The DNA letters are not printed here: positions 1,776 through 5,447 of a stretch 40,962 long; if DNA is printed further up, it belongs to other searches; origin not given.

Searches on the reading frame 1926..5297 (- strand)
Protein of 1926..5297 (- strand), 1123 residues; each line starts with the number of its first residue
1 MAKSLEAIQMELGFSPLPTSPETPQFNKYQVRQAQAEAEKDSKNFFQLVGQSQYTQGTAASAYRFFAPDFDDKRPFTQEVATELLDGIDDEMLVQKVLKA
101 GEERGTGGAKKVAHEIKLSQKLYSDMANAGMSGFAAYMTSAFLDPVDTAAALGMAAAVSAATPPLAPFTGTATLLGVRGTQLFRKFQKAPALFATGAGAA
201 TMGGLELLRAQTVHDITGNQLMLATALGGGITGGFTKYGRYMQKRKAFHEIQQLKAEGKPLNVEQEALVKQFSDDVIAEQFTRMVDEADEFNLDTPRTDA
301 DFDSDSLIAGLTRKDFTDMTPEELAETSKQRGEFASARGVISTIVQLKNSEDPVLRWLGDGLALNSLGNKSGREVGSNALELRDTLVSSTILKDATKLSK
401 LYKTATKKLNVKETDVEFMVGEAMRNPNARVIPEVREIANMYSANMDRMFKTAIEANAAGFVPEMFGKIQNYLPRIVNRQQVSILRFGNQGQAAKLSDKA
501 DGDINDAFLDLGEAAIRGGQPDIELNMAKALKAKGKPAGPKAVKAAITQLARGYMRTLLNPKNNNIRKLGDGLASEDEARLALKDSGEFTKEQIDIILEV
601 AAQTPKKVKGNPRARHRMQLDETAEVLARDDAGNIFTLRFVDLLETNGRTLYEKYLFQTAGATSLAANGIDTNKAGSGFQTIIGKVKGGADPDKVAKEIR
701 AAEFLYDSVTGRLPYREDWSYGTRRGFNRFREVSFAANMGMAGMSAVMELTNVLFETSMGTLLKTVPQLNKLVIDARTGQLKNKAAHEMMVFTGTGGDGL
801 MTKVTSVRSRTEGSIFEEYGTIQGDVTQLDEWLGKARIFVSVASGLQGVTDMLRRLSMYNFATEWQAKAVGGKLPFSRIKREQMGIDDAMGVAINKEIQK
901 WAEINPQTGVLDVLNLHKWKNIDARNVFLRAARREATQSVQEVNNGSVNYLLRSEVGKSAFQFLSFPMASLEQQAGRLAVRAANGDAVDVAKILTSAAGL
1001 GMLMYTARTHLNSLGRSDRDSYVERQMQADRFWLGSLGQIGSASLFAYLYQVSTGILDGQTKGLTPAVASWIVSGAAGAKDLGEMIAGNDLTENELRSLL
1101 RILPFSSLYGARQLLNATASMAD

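Call 17: search_protein_families(library=phrogs, proteins=[window:1926-5297:-], max_evalue=0.00001)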
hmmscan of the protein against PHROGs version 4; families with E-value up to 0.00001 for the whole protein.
window:1926-5297:- (1123 aa): 1 family
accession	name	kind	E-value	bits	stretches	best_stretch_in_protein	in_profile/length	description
phrog_342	-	head and packaging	8.1e-72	243.7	1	25-1120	205-1224/1235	internal virion protein with endolysin domain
